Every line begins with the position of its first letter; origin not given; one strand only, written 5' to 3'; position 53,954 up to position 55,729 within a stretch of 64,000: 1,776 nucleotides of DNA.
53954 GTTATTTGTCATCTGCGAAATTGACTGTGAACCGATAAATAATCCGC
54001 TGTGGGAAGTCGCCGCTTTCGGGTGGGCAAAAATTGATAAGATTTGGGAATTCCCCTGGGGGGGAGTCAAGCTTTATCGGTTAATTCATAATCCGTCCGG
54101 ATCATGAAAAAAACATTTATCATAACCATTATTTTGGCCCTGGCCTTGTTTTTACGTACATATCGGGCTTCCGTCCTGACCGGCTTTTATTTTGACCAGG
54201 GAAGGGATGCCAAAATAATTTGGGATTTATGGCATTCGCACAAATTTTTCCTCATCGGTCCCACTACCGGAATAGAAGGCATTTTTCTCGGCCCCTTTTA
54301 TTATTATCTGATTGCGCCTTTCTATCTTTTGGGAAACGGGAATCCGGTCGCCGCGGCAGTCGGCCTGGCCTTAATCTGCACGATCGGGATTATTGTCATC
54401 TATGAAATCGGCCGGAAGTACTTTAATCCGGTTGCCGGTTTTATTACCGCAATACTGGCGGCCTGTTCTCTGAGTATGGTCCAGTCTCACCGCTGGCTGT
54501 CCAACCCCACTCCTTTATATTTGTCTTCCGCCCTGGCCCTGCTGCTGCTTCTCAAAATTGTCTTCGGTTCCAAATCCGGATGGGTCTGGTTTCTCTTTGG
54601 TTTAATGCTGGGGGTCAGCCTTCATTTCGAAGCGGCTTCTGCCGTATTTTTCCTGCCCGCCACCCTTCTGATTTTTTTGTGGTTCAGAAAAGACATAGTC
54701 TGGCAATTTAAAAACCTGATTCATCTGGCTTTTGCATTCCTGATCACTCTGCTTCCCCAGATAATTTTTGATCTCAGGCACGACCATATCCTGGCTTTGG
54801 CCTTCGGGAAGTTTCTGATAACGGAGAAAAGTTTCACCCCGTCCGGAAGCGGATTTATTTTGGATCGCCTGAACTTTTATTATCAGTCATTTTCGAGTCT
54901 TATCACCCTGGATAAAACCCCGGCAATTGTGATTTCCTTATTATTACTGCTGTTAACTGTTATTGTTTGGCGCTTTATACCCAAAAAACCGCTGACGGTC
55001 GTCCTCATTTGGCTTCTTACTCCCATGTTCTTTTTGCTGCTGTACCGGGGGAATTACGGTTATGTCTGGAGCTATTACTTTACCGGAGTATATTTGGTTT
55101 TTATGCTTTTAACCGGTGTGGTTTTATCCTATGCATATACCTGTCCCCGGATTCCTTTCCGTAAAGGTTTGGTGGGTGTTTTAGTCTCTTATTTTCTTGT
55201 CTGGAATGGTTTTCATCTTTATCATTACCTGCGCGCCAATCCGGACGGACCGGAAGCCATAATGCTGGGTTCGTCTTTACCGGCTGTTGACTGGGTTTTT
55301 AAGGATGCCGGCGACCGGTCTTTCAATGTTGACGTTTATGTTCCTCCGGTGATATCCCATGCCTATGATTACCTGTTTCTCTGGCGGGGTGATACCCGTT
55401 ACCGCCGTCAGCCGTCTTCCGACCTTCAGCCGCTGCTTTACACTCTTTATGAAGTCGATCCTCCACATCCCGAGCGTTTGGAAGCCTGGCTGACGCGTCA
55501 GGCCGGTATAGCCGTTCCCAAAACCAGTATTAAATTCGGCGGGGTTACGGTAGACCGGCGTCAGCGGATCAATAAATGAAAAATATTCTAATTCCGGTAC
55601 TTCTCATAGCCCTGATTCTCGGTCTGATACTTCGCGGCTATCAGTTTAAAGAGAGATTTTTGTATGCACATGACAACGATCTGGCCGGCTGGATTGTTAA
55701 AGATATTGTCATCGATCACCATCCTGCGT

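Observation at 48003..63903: Large glycosylation island with tandemly expanded GT-C paralogs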

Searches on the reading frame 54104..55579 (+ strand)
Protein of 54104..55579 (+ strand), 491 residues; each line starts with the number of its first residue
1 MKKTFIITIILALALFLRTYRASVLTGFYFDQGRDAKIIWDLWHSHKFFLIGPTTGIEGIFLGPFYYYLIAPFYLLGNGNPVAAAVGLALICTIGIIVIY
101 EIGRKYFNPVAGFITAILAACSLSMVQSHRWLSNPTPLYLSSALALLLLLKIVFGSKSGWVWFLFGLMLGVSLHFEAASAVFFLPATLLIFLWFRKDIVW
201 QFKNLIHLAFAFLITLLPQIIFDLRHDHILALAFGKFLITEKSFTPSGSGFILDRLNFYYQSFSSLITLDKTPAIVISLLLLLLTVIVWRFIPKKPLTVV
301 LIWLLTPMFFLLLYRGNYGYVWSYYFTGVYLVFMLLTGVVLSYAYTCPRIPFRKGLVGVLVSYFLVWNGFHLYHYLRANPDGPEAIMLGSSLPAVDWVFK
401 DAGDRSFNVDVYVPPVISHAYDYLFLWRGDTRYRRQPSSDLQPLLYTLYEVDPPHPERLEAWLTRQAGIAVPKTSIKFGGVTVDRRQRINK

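Call 4: search_protein_families(library=pfam, max_evalue=0.01, proteins=[window:54104-55579:+])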
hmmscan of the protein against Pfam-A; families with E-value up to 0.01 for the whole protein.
window:54104-55579:+ (491 aa): 1 family
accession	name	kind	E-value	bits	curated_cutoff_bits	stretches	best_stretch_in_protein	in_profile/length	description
PF13231.12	PMT_2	-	9.1e-13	49.2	26.1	1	64-221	4-159/160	Dolichyl-phosphate-mannose-protein mannosyltransferase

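Call 12: find_encoding_contigs(protein=window:54104-55579:+, flank=10000, max_places=6)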
Protein window:54104-55579:+ (491 aa): no gene with exactly this product is on record in the collection.

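Call 13: find_homologous_proteins(query=window:54104-55579:+, max_evalue=0.00001)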
Query window:54104-55579:+ (491 aa): 1466 proteins with E <= 0.00001 among 8000 candidates; the best 120 are listed.
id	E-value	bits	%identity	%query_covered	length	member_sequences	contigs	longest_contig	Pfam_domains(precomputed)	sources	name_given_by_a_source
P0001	1.1e-246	838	76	96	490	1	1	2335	PF13231.13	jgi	jgi:4-amino-4-deoxy-L-arabinose transferase-like glycosyltransferase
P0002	2.9e-232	790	71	99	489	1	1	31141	PF13231.13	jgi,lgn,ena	-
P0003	1.1e-223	762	68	100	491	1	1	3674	PF13231.13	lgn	-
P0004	5.0e-220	750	69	99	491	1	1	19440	PF13231.13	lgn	-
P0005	1.9e-215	735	67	99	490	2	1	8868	PF13231.13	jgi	-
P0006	3.1e-208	711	65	100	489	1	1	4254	PF13231.13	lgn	-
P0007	2.1e-199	682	63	100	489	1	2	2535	PF13231.13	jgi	jgi:4-amino-4-deoxy-L-arabinose transferase-like glycosyltransferase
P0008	1.0e-183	630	61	98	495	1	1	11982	PF13231.13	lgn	-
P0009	2.5e-177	609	58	99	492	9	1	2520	PF13231.13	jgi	-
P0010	3.3e-173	596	56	99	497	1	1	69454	PF13231.13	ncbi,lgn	-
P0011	1.4e-171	590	56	99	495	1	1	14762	PF13231.13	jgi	jgi:4-amino-4-deoxy-L-arabinose transferase-like glycosyltransferase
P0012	1.5e-171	590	56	100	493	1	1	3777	PF13231.13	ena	-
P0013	3.7e-171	589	57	99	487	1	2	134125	PF13231.13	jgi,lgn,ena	jgi:4-amino-4-deoxy-L-arabinose transferase-like glycosyltransferase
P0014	5.8e-167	575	57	99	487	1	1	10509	PF13231.13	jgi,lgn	jgi:4-amino-4-deoxy-L-arabinose transferase-like glycosyltransferase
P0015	8.1e-167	574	56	99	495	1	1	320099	PF02366.25,PF13231.13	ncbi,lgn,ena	-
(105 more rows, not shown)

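Call 14: find_encoding_contigs(protein=P0002, flank=10000, max_places=2)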
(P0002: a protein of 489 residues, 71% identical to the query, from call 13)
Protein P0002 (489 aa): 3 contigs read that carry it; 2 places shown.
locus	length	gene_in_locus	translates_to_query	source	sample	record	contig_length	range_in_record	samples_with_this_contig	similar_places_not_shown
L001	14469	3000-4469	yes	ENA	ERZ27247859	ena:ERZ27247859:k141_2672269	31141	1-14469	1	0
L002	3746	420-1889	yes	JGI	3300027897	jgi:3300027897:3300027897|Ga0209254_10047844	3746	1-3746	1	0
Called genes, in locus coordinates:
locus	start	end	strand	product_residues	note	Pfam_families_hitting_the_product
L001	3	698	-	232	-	?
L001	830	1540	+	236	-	PF13641:Glyco_tranf_2_3, PF00535:Glycos_transf_2, PF10111:Glyco_tranf_2_2 (weak)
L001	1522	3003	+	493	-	PF02366:PMT (weak), PF13231:PMT_2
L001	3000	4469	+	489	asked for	PF13231:PMT_2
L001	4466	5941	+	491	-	PF13231:PMT_2 (weak)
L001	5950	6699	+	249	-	PF00535:Glycos_transf_2, PF13641:Glyco_tranf_2_3 (weak)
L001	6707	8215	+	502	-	PF02366:PMT, PF13231:PMT_2 (weak)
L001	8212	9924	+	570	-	-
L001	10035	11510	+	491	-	PF01943:Polysacc_synt, PF13440:Polysacc_synt_3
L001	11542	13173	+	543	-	-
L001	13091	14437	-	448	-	-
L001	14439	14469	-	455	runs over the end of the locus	-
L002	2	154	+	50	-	?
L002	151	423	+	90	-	-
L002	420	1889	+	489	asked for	PF13231:PMT_2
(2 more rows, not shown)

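Call 15: find_encoding_contigs(protein=P0013, flank=10000, max_places=2)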
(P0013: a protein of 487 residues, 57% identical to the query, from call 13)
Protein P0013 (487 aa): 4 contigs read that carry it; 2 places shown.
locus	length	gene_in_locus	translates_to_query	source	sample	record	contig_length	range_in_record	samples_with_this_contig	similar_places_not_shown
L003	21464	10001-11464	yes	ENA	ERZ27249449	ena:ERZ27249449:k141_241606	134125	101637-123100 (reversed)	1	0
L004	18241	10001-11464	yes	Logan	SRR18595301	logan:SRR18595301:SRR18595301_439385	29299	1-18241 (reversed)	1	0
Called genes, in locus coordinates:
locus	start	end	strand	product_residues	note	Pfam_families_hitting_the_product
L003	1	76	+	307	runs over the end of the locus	PF00535:Glycos_transf_2, PF13641:Glyco_tranf_2_3, PF13712:Glyco_tranf_2_5 (weak)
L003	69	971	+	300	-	PF00535:Glycos_transf_2, PF13641:Glyco_tranf_2_3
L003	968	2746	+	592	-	PF00535:Glycos_transf_2 (weak), PF13632:Glyco_trans_2_3 (faint), PF13641:Glyco_tranf_2_3, PF00535:Glycos_transf_2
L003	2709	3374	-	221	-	PF01746:tRNA_m1G_MT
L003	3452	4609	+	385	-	PF00535:Glycos_transf_2, PF04138:GtrA_DPMS_TM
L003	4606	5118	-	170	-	PF00293:NUDIX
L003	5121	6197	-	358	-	-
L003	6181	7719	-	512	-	PF10131:PTPS_related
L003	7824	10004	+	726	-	PF00535:Glycos_transf_2, PF10111:Glyco_tranf_2_2 (weak), PF02366:PMT, PF13231:PMT_2, PF19529:DUF6057 (faint)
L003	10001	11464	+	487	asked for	PF13231:PMT_2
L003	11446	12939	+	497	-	PF13231:PMT_2 (weak)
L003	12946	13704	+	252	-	PF00535:Glycos_transf_2, PF10111:Glyco_tranf_2_2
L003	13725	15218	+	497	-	PF02366:PMT, PF13231:PMT_2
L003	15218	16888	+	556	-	-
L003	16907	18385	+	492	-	PF01943:Polysacc_synt, PF13440:Polysacc_synt_3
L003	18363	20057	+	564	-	PF13231:PMT_2 (weak)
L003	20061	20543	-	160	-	PF01230:HIT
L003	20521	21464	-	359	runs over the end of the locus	-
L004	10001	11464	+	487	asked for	PF13231:PMT_2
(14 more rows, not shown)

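Call 20: search_protein_families(library=ncbifam, max_evalue=0.001, proteins=[L003:5121-6197:-, L003:6181-7719:-, L003:7824-10004:+, window:54104-55579:+, L003:11446-12939:+, L003:15218-16888:+, L003:18363-20057:+])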
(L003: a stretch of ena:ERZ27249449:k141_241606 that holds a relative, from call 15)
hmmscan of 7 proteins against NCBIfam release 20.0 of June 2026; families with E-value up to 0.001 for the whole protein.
L003:5121-6197:- (358 aa): 1 family
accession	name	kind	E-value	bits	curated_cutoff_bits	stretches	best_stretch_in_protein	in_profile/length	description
NF046093.1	AZOBR_p60025_fam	subfamily_domain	9.9e-14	51.1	150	1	64-202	89-225/232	AZOBR_p60025 family cell surface glycopolymer formation protein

L003:6181-7719:- (512 aa): 0 families

L003:7824-10004:+ (726 aa): 20 families
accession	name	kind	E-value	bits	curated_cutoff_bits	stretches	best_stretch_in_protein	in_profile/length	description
NF041391.1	DPhHxTase_Halo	equivalog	1.3e-19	70.1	375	1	11-204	3-186/213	dolichyl-phosphate hexose transferase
NF007986.1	PRK10714.1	equivalog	1.5e-18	66.9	529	1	5-207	8-206/316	undecaprenyl-phosphate 4-deoxy-4-formamido-L-arabinose transferase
TIGR04182.1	glyco_TIGR04182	equivalog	7.1e-17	61.7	325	1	6-214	3-203/293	S-layer glycoprotein N-glycosyltransferase AglJ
TIGR03937.1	PgaC_IcaA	equivalog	2.4e-16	59.7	422.3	1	5-113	47-152/407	poly-beta-1,6-N-acetyl-D-glucosamine synthase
NF058614.1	PPMAGASynPpgS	equivalog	2.7e-15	56.4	370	1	7-202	4-197/226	polyprenyl-phospho-N-acetylgalactosaminyl synthase PpgS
NF007482.0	PRK10073.1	equivalog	1.7e-14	53.6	423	1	4-119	7-118/334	glycosyltransferase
NF047588.1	GlcsyltransPgfSStrep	equivalog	3.8e-14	52.6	500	1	5-169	3-166/308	glycosyltransferase PgfS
TIGR04283.1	glyco_like_mftF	equivalog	2.3e-11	43.7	182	1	5-114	1-100/221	TIGR04283 family arsenosugar biosynthesis glycosyltransferase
NF047683.1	TeichurnBiosyTuaG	equivalog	7.5e-10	38.9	400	1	5-115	8-115/252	teichuronic acid biosynthesis protein TuaG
TIGR03469.1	HpnB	hypoth_equivalog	6e-09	35.4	379.25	1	6-120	47-169/386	hopene-associated glycosyltransferase HpnB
NF050050.1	ProtGlycPglI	equivalog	2.4e-08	33.7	500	1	5-117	4-114/306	GalNAc(5)-diNAcBac-PP-undecaprenol beta-1,3-glucosyltransferase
NF053739.1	GlytfEpsEBac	equivalog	3e-08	33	450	1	5-108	3-104/265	glycosyltransferase EpsE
NF010496.0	PRK13915.1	equivalog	4.1e-08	32.6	262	1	5-97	33-127/307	glucosyl-3-phosphoglycerate synthase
NF038302.1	EPS_HpsE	equivalog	4.2e-08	32.5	300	1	5-109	3-109/307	hormogonium polysaccharide biosynthesis glycosyltransferase HpsE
TIGR03663.1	TIGR03663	subfamily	8.1e-08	31.7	126.25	1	304-435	49-180/435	flippase activity-associated protein Agl23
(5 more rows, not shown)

window:54104-55579:+ (491 aa): 0 families

L003:11446-12939:+ (497 aa): 0 families

L003:15218-16888:+ (556 aa): 0 families

L003:18363-20057:+ (564 aa): 0 families

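Call 22: search_solved_structures(query=A2, max_evalue=1, show_alignments=2)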
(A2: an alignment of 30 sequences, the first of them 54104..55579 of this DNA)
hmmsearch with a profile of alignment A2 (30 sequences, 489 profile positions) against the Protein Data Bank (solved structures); distinct sequences matched with E-value up to 1: 0.

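Call 28: find_related_loci(query=A2, collection=genome_contigs, flank=10000)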
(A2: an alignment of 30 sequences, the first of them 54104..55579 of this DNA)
Query A2 (491 aa) in genome_contigs; peptide patterns used: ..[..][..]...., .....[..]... (x = any residue, [..] = any of these).
208 stretches matched a pattern; 152 encode a relative of the query (tblastn E <= 1e-3); the best 80 are kept; 80 distinct loci.
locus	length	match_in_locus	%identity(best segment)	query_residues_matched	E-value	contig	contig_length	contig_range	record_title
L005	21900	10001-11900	56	2-488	7e-176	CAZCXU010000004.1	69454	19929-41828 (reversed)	MAG TPA_asm: uncultured Gammaproteobacteria bacterium isolate SRP170004_co1_29 genome assembly, contig: NODE_437_length_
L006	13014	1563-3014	58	1-488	4e-169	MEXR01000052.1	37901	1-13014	MAG: Candidatus Amesbacteria bacterium RIFOXYB1_FULL_44_23 rifoxyb1_full_scaffold_708, whole genome shotgun sequence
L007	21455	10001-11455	56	2-489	4e-159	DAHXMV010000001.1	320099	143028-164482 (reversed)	MAG TPA_asm: Candidatus Amesbacteria bacterium isolate clean1627 NODE_1_length_320099_cov_20.142678, whole genome shotgu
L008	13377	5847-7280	58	5-489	2e-153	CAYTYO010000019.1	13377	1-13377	MAG TPA_asm: uncultured Gammaproteobacteria bacterium isolate SRP170004_co1_592 genome assembly, contig: NODE_7335_lengt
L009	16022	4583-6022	50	4-490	7e-142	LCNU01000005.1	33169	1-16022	MAG: Candidatus Amesbacteria bacterium GW2011_GWC1_47_15 UX86_C0005, whole genome shotgun sequence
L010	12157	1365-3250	49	1-488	8e-133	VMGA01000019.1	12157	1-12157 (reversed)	MAG: Microgenomates group bacterium Gr01-1014_16 G01um101416_scaffold_1722, whole genome shotgun sequence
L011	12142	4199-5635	49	6-490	3e-131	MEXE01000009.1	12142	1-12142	MAG: Candidatus Amesbacteria bacterium RBG_19FT_COMBO_48_16 rbg_19ft_combo_scaffold_1686, whole genome shotgun sequence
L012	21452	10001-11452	46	1-488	1e-127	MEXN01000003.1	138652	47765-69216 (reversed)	MAG: Candidatus Amesbacteria bacterium RIFCSPLOWO2_01_FULL_48_25 rifcsplowo2_01_scaffold_246, whole genome shotgun seque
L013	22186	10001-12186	48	2-480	1e-127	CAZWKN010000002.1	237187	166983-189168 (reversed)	MAG TPA_asm: uncultured Gammaproteobacteria bacterium isolate SRP192515_co1_359 genome assembly, contig: NODE_20_length_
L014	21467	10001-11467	46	4-490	2e-127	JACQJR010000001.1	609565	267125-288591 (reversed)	MAG: Candidatus Microgenomates bacterium isolate NC_groundwater_1156_Ag_S-0.1um_40_307 S_p1_S3_coassembly_k141_153347, w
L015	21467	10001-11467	45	6-491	7e-125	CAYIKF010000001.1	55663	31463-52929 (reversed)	MAG TPA_asm: uncultured Gammaproteobacteria bacterium isolate ERP119705_co21_379 genome assembly, contig: NODE_503_lengt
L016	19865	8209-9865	47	2-488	7e-125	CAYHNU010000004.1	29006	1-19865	MAG TPA_asm: uncultured Gammaproteobacteria bacterium isolate ERP119705_co13_425 genome assembly, contig: NODE_1982_leng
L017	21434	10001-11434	46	14-489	8e-125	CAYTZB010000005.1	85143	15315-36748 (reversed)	MAG TPA_asm: uncultured Gammaproteobacteria bacterium isolate binchicken_co134_900 genome assembly, contig: NODE_664_len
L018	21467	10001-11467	46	2-490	1e-121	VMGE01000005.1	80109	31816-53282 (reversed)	MAG: Microgenomates group bacterium Gr01-1014_5 G01um10145_scaffold_139, whole genome shotgun sequence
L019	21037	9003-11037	46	2-488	1e-121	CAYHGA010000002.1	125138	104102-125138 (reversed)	MAG TPA_asm: uncultured Gammaproteobacteria bacterium isolate ERP119705_co10_249 genome assembly, contig: NODE_51_length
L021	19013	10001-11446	45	9-489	3e-120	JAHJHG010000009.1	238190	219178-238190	MAG: Patescibacteria group bacterium isolate Modern_marine_planktonic.mb.16 Modern_marine_plan.mb.16_k141_790344, whole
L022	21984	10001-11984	47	2-489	5e-120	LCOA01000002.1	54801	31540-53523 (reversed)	MAG: Candidatus Amesbacteria bacterium GW2011_GWA1_47_20 UX92_C0002, whole genome shotgun sequence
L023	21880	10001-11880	45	1-490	4e-119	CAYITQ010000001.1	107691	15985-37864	MAG TPA_asm: uncultured Gammaproteobacteria bacterium isolate ERP119705_co3_801 genome assembly, contig: NODE_100_length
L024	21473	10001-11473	43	6-488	7e-119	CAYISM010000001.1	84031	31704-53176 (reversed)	MAG TPA_asm: uncultured Gammaproteobacteria bacterium isolate ERP119705_co3_788 genome assembly, contig: NODE_170_length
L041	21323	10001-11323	46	18-488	4e-111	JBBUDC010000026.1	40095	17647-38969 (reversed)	MAG: Patescibacteria group bacterium isolate H43-bin206_1 H43_bin206_1_000000000026, whole genome shotgun sequence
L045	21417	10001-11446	42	6-491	8e-110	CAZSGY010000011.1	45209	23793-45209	MAG TPA_asm: uncultured Gammaproteobacteria bacterium isolate binchicken_co169_197 genome assembly, contig: k99_655773,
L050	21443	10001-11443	42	6-490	4e-109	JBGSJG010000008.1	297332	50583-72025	MAG: Patescibacteria group bacterium isolate JTS-AC151 k141_2430206, whole genome shotgun sequence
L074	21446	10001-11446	41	6-490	1e-103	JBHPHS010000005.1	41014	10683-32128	Patescibacteria group bacterium isolate SAG AM-312-A20 AM-312-A20_NODE_5, whole genome shotgun sequence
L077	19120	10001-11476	39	1-491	7e-103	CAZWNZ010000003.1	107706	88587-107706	MAG TPA_asm: uncultured Gammaproteobacteria bacterium isolate SRP192927_co3_839 genome assembly, contig: NODE_227_length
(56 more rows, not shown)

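Call 30: predict_structure(alignment_id=A2)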
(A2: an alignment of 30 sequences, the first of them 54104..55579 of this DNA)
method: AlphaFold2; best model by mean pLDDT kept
length: 491 residues; sequences in the alignment: 30
mean_pLDDT: 91.4   pTM: 0.90
mean pLDDT of the five models: 91.4, 91.1, 90.6, 88.8, 88.7
residues with pLDDT >= 90: 359; 70-90: 111; 50-70: 19; < 50: 2
segments of 3 or more residues with pLDDT < 50: none
pLDDT, mean of each block of 10 residues (from residue 1): 89 97 88 87 77 58 84 93 94 98 98 98 93 89 98 97 97 86 96 97 97 91 86 80 73 91 94 95 97 98 96 79 90 98 96 96 97 92 90 97 96 81 95 95 96 91 94 95 94 55
secondary structure, 60 per line:
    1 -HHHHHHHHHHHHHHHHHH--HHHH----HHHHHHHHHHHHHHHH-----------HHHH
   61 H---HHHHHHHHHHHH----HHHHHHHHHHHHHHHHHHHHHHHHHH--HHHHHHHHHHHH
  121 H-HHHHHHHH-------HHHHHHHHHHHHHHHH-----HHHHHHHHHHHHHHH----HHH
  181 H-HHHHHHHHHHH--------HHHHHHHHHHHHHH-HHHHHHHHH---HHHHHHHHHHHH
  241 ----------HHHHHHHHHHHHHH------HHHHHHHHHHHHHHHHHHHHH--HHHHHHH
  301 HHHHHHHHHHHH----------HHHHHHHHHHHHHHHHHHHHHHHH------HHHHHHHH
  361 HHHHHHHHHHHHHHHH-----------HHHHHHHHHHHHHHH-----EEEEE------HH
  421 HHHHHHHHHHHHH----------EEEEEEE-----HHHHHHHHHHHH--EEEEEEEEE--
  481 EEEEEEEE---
elements in order: H2-19 H22-25 H30-45 H57-61 H65-76 H81-106 H109-121 H123-130 H138-153 H159-173 H178-181 H183-193 H202-215 H217-225 H229-240 H251-264 H271-291 H294-312 H323-346 H353-376 H388-402 E408-412 H419-433 E444-450 H456-467 E470-478 E481-488

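Call 33: fold_search(model_id=the predicted structure, library=pdb)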
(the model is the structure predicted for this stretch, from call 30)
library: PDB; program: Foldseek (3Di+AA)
matches with E <= 10: 328; with E <= 0.001: 22
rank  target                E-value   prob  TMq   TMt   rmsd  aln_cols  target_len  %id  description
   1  5f15                  4.7e-09  1.00  0.59  0.54  10.5       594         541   13  Crystal Structure of ArnT from Cupriavidus metallidurans bound to Undecaprenyl phosphate (released 2016-02-17)
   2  9s6t_A                5.1e-09  1.00  0.63  0.64   6.6       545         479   13  Ternary cryo-EM structure of chicken ALG12 with Dol25-PP-GlcNAc2Man7, Dol25-P-Man, and Fab (released 2026-03-18)
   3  5ezm                  2.7e-08  1.00  0.58  0.53  10.7       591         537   14  Crystal Structure of ArnT from Cupriavidus metallidurans in the apo state (released 2016-02-17)
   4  9s6u_A                2.3e-06  1.00  0.58  0.53   8.8       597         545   14  Ternary cryo-EM structure of human ALG9 with Dol25-PP-GlcNAc2Man8, Dol25-P-Man and Fab (released 2026-03-18)
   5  9s6s_A                6.5e-06  1.00  0.55  0.50   6.8       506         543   13  Ternary cryo-EM structure of human ALG9 with Dol25-PP-GlcNAc2Man6, Dol25-P-Man and Fab (released 2026-03-18)
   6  7e9s_A                7.5e-06  1.00  0.51  0.31  11.8       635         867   12  Archaeal oligosaccharyltransferase AglB from Archaeoglobus fulgidus in complex with an inhibitory peptide and a dolich (released 2021-09-08)
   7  8pn9_A                1.1e-05  1.00  0.57  0.45  10.3       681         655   11  Structure of human oligosaccharyltransferase OST-A complex bound to NGI-1 (released 2024-05-08)
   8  9n9j_I                1.5e-05  1.00  0.47  0.36  13.1       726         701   12  Structure of a GRP94 folding intermediate engaged with a CCDC134- and FKBP11-bound secretory translocon (released 2025-11-19)
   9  3rce_A                2.0e-05  1.00  0.49  0.37  10.0       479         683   16  Bacterial oligosaccharyltransferase PglB (released 2011-06-15)
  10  8age_A                2.2e-05  1.00  0.57  0.46   9.7       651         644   11  Structure of yeast oligosaccharylransferase complex with acceptor peptide bound (released 2022-12-07)
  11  8b6l_I                2.6e-05  1.00  0.43  0.33  12.9       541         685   13  Subtomogram average of the human Sec61-TRAP-OSTA-translocon (released 2022-12-07)
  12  5gmy_A                2.8e-05  1.00  0.49  0.31  11.4       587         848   14  Crystal structure of the Archaeoglobus fulgidus oligosaccharyltransferase (O29867_ARCFU) tethered with an acceptor pep (released 2017-02-01)
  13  6ftg_5                2.8e-05  1.00  0.50  0.40  11.5       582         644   12  Subtomogram average of OST-containing ribosome-translocon complexes from canine rough microsomal membranes (released 2018-03-21)
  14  3wak                  2.9e-05  1.00  0.50  0.31  11.8       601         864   12  Crystal structure of the Archaeoglobus fulgidus oligosaccharyltransferase (O29867_ARCFU) in the apo form (released 2013-10-30)
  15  6s7o_A                3.2e-05  1.00  0.54  0.43  10.9       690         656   11  Cryo-EM structure of human oligosaccharyltransferase complex OST-A (released 2019-12-18)
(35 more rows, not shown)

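Call 41: search_solved_structures(query=A3, max_evalue=1)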
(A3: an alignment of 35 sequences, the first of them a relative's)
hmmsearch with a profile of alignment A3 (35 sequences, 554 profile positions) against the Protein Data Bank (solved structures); distinct sequences matched with E-value up to 1: 2.
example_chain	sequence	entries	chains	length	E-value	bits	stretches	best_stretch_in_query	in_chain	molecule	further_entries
5cow_A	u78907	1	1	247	0.17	13.6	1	309-372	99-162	Putative uncharacterized protein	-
5cv3_A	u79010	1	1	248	0.17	13.6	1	309-372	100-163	Putative uncharacterized protein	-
